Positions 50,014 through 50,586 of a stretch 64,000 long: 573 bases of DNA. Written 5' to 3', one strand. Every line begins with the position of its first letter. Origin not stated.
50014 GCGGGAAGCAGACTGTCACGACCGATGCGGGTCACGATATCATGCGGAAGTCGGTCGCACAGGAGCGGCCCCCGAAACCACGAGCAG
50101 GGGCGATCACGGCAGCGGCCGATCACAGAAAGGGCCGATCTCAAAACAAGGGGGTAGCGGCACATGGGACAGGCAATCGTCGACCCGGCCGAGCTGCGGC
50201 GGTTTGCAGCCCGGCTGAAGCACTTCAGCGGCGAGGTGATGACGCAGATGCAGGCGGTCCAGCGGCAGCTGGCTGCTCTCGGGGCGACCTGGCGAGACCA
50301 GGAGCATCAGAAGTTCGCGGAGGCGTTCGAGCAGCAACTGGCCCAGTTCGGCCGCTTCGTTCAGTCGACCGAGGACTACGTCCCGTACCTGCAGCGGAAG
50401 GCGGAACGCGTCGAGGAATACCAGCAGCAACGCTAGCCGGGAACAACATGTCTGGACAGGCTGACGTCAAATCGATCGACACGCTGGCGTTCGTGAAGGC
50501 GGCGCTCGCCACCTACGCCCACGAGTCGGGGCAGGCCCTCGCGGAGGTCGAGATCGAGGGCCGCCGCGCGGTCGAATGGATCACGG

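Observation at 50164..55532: Compact WXG100-like + EssC/EccC-like ATPase cluster: candidate minimal type VII-like secretion module in a planctomycete-type genome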

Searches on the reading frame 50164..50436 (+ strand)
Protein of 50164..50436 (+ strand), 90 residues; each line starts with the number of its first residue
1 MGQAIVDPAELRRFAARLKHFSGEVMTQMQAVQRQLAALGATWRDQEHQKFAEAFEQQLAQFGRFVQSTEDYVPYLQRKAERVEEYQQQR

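Call 5: search_protein_families(library=pfam, proteins=[window:50164-50436:+], max_evalue=1)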
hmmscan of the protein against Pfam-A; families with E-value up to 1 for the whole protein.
window:50164-50436:+ (90 aa): 8 families
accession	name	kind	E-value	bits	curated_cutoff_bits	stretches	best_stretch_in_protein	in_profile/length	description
PF06013.18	WXG100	-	2.6e-11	44.1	27.3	1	6-85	4-83/86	Proteins of 100 residues with WXG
PF24629.1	STATB_N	-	0.00011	22.8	27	1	19-88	57-125/139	Signal transducer and activator of transcription b N-terminal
PF17072.10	Spike_torovirin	-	0.0049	15.4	35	1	10-74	924-989/1272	Torovirinae spike glycoprotein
PF10824.14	T7SS_ESX_EspC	-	0.0088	16.9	23.5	1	2-63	3-66/100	Excreted virulence factor EspC, type VII ESX diderm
PF25547.1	WXG100_2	-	0.02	15.3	27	1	7-85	27-107/150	WXG100 like domain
PF13907.11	CHD1-like_C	-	0.04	14.8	28.3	1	22-82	8-68/96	Chromodomain-helicase-DNA-binding protein 1-like, C-terminal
PF16987.10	KIX_2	-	0.048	14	25.6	1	25-89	17-78/83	KIX domain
PF20616.4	Caps_syn_GfcC_N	-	0.063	14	22.1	1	24-61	52-89/129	Capsule biosynthesis GfcC, N-terminal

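Call 6: search_protein_families(library=ncbifam, proteins=[window:50164-50436:+], max_evalue=1)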
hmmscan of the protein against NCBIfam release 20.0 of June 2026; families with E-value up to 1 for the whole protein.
window:50164-50436:+ (90 aa): 3 families
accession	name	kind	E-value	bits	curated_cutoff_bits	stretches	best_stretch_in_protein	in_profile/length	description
TIGR03930.1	WXG100_ESAT6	subfamily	6.9e-08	32.6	44.85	1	6-88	4-86/90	WXG100 family type VII secretion target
NF035934.1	ESAT6_2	subfamily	2.8e-06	27.5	100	1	9-85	8-84/96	pore-forming ESAT-6 family protein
TIGR03560.1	F420_Rv1855c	subfamily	0.024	14.4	231.4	1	35-68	98-131/227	TIGR03560 family F420-dependent LLM class oxidoreductase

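Call 8: search_solved_structures(query=window:50164-50436:+, max_evalue=10, show_alignments=2)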
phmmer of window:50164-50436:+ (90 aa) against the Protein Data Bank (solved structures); distinct sequences matched with E-value up to 10: 21.
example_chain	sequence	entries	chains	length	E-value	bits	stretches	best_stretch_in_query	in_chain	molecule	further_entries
3fx7_A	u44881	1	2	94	5.8e-05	26.7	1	3-85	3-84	Putative uncharacterized protein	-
2gts_A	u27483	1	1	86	6.7e-05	26.5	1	3-85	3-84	hypothetical protein HP0062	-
4j42_A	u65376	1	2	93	0.00025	24.7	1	3-82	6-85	secreted protein EsxB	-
4j7j_A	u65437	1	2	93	0.00039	24.1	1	3-82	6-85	secreted protein EsxB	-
4j7k_A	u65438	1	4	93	0.00054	23.6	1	3-82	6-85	secreted protein EsxB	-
4j10_A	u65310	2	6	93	0.00055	23.6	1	3-82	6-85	SECRETED PROTEIN ESXB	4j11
4j41_A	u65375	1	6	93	0.00058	23.5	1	3-82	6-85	secreted protein EsxB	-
4iyh_A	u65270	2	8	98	0.00066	23.4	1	3-82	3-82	Secreted protein EsxB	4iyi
2vs0_A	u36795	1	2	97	0.0031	21.2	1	6-89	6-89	VIRULENCE FACTOR ESXA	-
2vrz_A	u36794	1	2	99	0.0032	21.2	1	6-89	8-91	VIRULENCE FACTOR ESXA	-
3gvm_A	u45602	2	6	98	0.18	15.7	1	2-85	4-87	Putative uncharacterized protein SAG1039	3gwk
3o9o_A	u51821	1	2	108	0.24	15.2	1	2-85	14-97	Uncharacterized protein gbs1074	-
2c1u_A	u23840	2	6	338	0.52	14.1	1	6-55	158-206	DI-HAEM CYTOCHROME C PEROXIDASE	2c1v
9zs4_B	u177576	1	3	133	0.62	13.9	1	28-83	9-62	CRISPR system Cms protein Csm2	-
3cze_A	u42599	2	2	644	0.97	13.3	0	18-47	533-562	Sucrose hydrolase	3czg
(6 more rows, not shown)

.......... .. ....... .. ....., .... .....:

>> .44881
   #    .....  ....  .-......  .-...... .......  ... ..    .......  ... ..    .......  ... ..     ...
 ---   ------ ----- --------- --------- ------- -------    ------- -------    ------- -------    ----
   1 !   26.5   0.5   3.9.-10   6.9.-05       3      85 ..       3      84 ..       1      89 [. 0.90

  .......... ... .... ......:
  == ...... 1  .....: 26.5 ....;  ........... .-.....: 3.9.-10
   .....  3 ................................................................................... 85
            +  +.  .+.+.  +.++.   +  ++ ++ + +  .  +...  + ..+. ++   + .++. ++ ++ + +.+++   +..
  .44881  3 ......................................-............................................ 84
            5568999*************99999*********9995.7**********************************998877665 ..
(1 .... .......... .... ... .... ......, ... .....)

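Call 23: search_protein_families(library=padloc, proteins=[window:50164-50436:+], max_evalue=0.01)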
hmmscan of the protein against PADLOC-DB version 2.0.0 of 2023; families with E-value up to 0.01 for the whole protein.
window:50164-50436:+ (90 aa): 1 family
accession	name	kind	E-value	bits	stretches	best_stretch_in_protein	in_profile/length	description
PDLC00540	JetA2|JetA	-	0.0023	14.8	1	26-79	129-182/496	DUF2397 domain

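Call 30: list_cluster_members(proteins=[P0001, window:50164-50436:+, window:50448-51107:+, window:51104-51337:+])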
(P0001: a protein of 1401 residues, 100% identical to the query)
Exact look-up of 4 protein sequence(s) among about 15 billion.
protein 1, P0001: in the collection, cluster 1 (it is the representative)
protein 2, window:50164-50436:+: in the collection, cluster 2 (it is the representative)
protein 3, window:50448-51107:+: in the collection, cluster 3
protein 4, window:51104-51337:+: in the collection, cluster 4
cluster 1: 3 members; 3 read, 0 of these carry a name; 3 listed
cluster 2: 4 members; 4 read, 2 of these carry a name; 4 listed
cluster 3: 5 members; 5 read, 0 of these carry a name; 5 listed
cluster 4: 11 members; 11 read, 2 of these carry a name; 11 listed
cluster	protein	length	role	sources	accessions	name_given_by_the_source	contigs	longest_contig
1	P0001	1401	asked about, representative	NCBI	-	-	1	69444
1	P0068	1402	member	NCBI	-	-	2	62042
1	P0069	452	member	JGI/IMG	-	-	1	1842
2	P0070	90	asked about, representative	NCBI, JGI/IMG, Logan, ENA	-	uncharacterized protein YukE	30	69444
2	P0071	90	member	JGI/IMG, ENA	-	uncharacterized protein YukE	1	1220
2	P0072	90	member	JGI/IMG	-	-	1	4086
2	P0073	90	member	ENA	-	-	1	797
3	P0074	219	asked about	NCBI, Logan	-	-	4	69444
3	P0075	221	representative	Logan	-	-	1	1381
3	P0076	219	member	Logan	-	-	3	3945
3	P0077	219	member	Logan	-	-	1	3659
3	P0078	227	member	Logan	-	-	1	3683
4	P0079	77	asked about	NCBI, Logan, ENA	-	-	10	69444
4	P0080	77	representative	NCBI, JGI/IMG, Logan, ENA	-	hypothetical protein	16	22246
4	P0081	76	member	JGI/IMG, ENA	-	hypothetical protein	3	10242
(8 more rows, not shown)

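Call 36: search_solved_structures(query=A2, max_evalue=1, show_alignments=0)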
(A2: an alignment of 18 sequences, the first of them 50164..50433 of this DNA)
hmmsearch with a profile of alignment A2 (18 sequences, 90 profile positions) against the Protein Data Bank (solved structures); distinct sequences matched with E-value up to 1: 25.
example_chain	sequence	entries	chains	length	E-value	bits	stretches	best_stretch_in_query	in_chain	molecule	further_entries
3fx7_A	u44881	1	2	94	4.6e-12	49.2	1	1-88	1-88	Putative uncharacterized protein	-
2gts_A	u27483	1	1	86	9.5e-12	48.2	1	1-85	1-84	hypothetical protein HP0062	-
4j42_A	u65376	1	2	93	3.4e-07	33.6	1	1-69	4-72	secreted protein EsxB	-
4j41_A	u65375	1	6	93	8.3e-07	32.3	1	1-70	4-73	secreted protein EsxB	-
4j7j_A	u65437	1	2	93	8.4e-07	32.3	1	1-68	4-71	secreted protein EsxB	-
4j10_A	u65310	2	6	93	1.1e-06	31.9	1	1-68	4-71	SECRETED PROTEIN ESXB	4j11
4iyh_A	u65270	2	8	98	1.2e-06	31.8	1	1-69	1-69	Secreted protein EsxB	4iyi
4j7k_A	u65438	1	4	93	1.4e-06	31.6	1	1-68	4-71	secreted protein EsxB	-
3gvm_A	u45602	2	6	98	0.00039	23.8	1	1-85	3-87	Putative uncharacterized protein SAG1039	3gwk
2vs0_A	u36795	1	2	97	0.00051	23.4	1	5-89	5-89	VIRULENCE FACTOR ESXA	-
2vrz_A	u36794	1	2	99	0.00051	23.4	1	5-89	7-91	VIRULENCE FACTOR ESXA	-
3o9o_A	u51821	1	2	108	0.00082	22.7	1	1-85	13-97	Uncharacterized protein gbs1074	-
9zs4_B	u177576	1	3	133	0.03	17.7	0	7-68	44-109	CRISPR system Cms protein Csm2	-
7mcd_A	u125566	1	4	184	0.039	17.3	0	6-83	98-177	AI-designed TIM-barrel F15C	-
1ez3_A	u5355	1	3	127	0.083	16.3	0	48-82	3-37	SYNTAXIN-1A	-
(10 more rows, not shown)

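Call 75: search_protein_representatives(protein=window:50164-50433:+)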
Query: 90 residues. Proteins with E-value up to 0.001 (for the whole library): 811; up to 1e-10: 214; up to 1e-30: 0. The best 150 are listed.
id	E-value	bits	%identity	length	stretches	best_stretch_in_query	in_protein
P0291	1.4e-26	108.2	60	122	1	1-90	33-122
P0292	8.5e-26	105.7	67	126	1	1-82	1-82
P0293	1.1e-25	105.4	59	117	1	1-87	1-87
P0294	3.5e-25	103.8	54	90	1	1-90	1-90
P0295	1.6e-24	101.7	57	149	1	3-90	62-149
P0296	2.5e-24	101.1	54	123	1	1-90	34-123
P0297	5.5e-24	100.0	81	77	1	32-90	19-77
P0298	1.0e-23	99.1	54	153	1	1-90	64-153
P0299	1.6e-23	98.5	53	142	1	1-90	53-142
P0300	2.1e-23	98.1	53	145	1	1-90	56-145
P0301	3.3e-23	97.5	54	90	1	1-90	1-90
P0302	4.4e-23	97.1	80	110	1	31-90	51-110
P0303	5.2e-23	96.9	53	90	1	1-90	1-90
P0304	2.6e-22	94.6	80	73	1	1-60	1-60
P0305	5.1e-22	93.7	52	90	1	1-90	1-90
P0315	1.3e-20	89.2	35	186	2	4-84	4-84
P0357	2.4e-15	72.5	45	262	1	2-86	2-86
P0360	3.6e-15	71.9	51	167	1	1-75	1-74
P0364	6.0e-15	71.2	62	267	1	1-66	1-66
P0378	3.4e-14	68.8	53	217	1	1-70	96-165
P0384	7.5e-14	67.7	44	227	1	1-87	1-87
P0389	9.7e-14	67.4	43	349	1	3-86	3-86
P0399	1.9e-13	66.5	42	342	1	1-88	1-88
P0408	3.3e-13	65.7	38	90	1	2-90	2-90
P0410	5.0e-13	65.1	36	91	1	3-88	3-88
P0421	9.2e-13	64.3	37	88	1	1-86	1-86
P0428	1.6e-12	63.5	39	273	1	1-88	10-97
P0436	3.7e-12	62.4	37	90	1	1-90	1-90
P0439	3.8e-12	62.3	47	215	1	1-72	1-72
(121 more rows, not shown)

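Call 76: search_protein_families(library=pfam, proteins=[P0357, P0364, P0384, P0389, P0399, P0428, P0315, P0378, P0439, P0360], max_evalue=0.01)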
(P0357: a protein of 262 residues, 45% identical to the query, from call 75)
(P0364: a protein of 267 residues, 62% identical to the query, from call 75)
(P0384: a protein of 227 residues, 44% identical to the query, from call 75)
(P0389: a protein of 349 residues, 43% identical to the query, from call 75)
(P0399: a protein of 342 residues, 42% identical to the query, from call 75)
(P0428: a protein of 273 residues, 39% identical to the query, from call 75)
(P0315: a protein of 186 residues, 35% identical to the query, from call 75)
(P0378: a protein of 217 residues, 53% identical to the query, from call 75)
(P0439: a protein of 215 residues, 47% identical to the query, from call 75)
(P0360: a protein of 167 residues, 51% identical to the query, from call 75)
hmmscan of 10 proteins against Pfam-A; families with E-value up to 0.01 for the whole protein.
P0357 (262 aa): 1 family
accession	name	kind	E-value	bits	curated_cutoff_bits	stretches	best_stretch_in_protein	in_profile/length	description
PF06013.18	WXG100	-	3.2e-05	24.6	27.3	1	5-58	3-56/86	Proteins of 100 residues with WXG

P0364 (267 aa): 1 family
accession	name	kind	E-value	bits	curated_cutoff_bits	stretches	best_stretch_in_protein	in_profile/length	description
PF06013.18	WXG100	-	8.8e-08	32.7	27.3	1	6-57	4-55/86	Proteins of 100 residues with WXG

P0384 (227 aa): 1 family
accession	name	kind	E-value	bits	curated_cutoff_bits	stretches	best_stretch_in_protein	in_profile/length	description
PF06013.18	WXG100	-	5.7e-09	36.6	27.3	1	3-73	1-71/86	Proteins of 100 residues with WXG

P0389 (349 aa): 1 family
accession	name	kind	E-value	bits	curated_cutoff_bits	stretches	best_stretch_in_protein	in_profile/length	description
PF06013.18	WXG100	-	3.2e-08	34.2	27.3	1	5-73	3-71/86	Proteins of 100 residues with WXG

P0399 (342 aa): 1 family
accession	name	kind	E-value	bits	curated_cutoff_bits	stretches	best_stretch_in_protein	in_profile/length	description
PF06013.18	WXG100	-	3.2e-06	27.7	27.3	1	6-83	4-81/86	Proteins of 100 residues with WXG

P0428 (273 aa): 2 families
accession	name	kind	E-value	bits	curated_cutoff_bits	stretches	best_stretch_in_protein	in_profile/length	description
PF06013.18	WXG100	-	1.6e-05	25.5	27.3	1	15-90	4-79/86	Proteins of 100 residues with WXG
PF05257.22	CHAP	-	0.00013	22.8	26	1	161-231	8-78/81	CHAP domain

P0315 (186 aa): 1 family
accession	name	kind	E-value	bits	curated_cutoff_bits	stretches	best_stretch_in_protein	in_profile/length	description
PF06013.18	WXG100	-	1.7e-13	51.1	27.3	1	6-82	4-80/86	Proteins of 100 residues with WXG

P0378 (217 aa): 1 family
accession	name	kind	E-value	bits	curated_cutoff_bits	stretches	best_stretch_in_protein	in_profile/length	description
PF06013.18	WXG100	-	1.6e-06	28.7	27.3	1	101-168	4-71/86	Proteins of 100 residues with WXG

P0439 (215 aa): 1 family
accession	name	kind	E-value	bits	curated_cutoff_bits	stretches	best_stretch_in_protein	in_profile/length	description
PF06013.18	WXG100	-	1.5e-08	35.2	27.3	1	6-73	4-71/86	Proteins of 100 residues with WXG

P0360 (167 aa): 2 families
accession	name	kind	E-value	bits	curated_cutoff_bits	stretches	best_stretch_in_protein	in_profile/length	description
PF07631.16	PSD4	-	1.6e-13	51.7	23.3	1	66-124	33-91/128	Protein of unknown function (DUF1592)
PF06013.18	WXG100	-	5.1e-08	33.5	27.3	1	6-69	4-67/86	Proteins of 100 residues with WXG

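Call 78: list_cluster_members(proteins=[P0384, P0389, P0399, P0428, P0357, P0315, P0410, P0421, P0436, P0408])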
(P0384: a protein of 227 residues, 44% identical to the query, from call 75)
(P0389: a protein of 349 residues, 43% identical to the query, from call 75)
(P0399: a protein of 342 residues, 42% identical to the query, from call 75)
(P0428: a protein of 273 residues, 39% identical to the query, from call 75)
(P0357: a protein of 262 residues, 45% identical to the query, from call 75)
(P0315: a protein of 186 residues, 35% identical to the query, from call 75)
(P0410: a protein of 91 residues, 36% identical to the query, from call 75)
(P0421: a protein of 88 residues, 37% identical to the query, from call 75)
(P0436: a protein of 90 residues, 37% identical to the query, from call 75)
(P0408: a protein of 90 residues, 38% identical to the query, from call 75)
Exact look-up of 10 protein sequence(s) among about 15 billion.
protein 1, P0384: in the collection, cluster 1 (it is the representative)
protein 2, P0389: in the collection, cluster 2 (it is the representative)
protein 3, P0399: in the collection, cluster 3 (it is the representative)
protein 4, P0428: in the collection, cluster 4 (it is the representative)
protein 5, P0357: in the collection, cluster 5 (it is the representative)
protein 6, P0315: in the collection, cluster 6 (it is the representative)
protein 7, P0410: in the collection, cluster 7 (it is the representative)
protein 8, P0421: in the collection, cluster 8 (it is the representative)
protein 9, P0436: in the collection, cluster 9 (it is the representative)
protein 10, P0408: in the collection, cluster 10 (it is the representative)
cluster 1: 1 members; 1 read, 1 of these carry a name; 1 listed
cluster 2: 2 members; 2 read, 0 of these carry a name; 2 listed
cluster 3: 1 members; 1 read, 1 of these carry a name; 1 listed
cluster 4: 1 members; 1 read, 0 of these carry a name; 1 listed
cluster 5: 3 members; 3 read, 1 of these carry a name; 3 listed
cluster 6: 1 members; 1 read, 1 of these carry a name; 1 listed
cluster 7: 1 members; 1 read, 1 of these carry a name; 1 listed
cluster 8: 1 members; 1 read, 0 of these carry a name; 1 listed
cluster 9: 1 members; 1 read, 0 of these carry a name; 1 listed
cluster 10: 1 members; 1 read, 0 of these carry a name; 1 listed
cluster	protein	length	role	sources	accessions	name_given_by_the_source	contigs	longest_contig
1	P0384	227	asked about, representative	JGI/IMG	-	uncharacterized protein YukE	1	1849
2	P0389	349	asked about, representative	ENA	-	-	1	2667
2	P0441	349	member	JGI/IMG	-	-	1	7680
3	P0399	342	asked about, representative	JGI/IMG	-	hypothetical protein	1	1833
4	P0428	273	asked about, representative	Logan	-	-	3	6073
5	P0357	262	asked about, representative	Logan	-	-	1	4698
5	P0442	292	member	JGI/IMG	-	uncharacterized protein YukE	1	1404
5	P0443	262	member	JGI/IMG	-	-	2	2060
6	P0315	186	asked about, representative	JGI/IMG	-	uncharacterized protein YukE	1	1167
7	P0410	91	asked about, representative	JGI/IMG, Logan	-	uncharacterized protein YukE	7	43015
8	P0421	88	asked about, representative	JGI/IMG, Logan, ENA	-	-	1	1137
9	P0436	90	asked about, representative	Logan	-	-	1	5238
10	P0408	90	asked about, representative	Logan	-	-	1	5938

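Call 79: find_encoding_contigs(protein=P0441, flank=8000, max_places=2)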
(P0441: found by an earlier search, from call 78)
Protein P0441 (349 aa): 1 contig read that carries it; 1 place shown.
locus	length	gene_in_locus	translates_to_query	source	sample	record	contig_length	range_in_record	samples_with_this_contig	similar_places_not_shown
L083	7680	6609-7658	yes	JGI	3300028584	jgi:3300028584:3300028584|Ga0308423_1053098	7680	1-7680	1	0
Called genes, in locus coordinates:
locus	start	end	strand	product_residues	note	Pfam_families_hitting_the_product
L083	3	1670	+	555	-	?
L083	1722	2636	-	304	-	PF02541:Ppx-GppA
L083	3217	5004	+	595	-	PF00072:Response_reg, PF01590:GAF, PF13185:GAF_2, PF13492:GAF_3, PF02518:HATPase_c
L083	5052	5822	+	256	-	PF00025:Arf (faint)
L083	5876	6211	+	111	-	-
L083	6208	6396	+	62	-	-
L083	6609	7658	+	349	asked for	PF06013:WXG100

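Call 80: find_encoding_contigs(protein=P0428, flank=8000, max_places=2)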
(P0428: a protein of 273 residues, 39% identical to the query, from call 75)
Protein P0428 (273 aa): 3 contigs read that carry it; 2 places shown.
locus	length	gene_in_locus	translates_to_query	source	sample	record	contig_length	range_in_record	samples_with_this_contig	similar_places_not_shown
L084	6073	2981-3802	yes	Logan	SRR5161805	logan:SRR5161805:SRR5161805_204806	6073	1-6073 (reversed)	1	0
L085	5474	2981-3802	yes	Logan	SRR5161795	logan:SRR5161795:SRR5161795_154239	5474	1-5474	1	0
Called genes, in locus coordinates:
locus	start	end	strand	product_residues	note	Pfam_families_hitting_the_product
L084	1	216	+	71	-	?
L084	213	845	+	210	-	-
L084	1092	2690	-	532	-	PF03144:GTP_EFTU_D2, PF03143:GTP_EFTU_D3, PF22594:GTP-eEF1A_C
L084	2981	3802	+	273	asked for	PF06013:WXG100 (faint)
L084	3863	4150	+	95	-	PF06013:WXG100, PF25547:WXG100_2 (weak)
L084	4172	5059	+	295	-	-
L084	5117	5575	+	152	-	-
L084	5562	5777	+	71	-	-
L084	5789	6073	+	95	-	?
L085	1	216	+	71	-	?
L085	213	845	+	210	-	-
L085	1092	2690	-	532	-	PF03144:GTP_EFTU_D2, PF03143:GTP_EFTU_D3, PF22594:GTP-eEF1A_C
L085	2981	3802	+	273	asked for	PF06013:WXG100 (faint)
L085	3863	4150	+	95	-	PF06013:WXG100, PF25547:WXG100_2 (weak)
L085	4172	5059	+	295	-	-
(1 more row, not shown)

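Call 94: search_protein_families(library=pfam, proteins=[L084:4172-5059:+, L084:5117-5575:+, L084:5789-6073:+, L084:213-845:+, L084:3380-3802:+], max_evalue=0.01)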
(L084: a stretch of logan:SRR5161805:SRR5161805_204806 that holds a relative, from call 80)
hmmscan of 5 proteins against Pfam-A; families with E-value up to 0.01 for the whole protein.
L084:4172-5059:+ (295 aa): 0 families

L084:5117-5575:+ (152 aa): 0 families

L084:5789-6073:+ (95 aa): 1 family
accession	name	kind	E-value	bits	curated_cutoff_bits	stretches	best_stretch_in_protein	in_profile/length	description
PF14340.12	DUF4395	-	0.0021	18.8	24.5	1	12-47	71-106/130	Domain of unknown function (DUF4395)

L084:213-845:+ (210 aa): 0 families

L084:3380-3802:+ (140 aa): 1 family
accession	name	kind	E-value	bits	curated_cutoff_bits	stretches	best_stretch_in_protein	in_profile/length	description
PF05257.22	CHAP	-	4.2e-05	24.4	26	1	28-98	8-78/81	CHAP domain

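Call 97: search_dna_similar(query=window:50164-50433:+, collection=plasmids, mode=protein, max_evalue=0.001, max_rows=25)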
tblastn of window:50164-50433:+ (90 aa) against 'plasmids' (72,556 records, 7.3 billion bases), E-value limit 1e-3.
Records with a match: 1; places in all: 1; records where one place covers at least 80% of the query: 1.
Best place of each record, by identity: <60% 1.
By first word of the organism name: Caballeronia 1.
By predicted mobility (MOB-suite, as given by PLSDB): mobilizable 1.
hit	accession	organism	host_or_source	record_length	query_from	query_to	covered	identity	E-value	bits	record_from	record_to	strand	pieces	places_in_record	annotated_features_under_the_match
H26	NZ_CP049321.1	Caballeronia sp. SBC2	whole organism,soil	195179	1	88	98%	36.4%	1e-9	60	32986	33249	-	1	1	WXG100 family type VII secretion target | VWA domain-containing protein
